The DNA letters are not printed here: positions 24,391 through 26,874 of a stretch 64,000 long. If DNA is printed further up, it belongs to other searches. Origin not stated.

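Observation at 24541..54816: Two same-strand VSP genes 28 kb apart are mosaics of identical and divergent blocks, a gene-conversion signature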

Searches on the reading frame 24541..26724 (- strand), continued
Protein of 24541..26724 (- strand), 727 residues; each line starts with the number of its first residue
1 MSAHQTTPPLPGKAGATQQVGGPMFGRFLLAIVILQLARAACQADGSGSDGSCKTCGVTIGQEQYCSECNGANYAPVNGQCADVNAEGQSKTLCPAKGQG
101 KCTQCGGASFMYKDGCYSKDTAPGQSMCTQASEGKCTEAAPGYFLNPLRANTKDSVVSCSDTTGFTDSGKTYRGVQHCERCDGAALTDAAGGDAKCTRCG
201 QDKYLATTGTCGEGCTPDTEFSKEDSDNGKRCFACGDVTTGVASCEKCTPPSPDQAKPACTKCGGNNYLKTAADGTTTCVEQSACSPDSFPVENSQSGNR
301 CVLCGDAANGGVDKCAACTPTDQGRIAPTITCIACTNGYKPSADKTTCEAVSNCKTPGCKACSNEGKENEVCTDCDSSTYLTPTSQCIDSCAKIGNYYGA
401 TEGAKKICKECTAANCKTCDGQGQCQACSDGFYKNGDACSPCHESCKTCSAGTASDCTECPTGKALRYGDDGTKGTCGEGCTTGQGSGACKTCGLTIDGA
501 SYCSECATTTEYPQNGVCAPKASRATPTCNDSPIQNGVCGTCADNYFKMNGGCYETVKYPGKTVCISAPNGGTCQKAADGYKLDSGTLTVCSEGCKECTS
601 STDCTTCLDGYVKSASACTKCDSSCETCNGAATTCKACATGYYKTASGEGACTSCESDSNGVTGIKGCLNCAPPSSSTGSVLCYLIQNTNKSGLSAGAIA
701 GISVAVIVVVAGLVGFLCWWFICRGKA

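Call 38: find_encoding_contigs(protein=P0028, flank=10000, max_places=2)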
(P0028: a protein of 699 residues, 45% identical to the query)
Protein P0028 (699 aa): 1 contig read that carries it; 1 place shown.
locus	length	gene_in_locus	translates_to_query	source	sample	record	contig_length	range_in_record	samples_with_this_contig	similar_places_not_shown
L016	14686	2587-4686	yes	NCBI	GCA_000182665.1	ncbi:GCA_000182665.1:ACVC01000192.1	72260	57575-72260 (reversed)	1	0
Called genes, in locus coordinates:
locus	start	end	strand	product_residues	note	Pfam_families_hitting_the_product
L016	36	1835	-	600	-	PF03302:VSP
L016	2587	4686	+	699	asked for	PF03302:VSP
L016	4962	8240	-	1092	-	PF00899:ThiF, PF10585:UBA_E1_SCCH, PF09358:E1_UFD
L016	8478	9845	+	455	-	PF05903:Peptidase_C97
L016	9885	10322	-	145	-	PF00203:Ribosomal_S19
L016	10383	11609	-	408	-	-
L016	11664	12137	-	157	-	-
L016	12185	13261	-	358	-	PF13864:Enkurin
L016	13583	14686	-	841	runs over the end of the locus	PF00397:WW (weak)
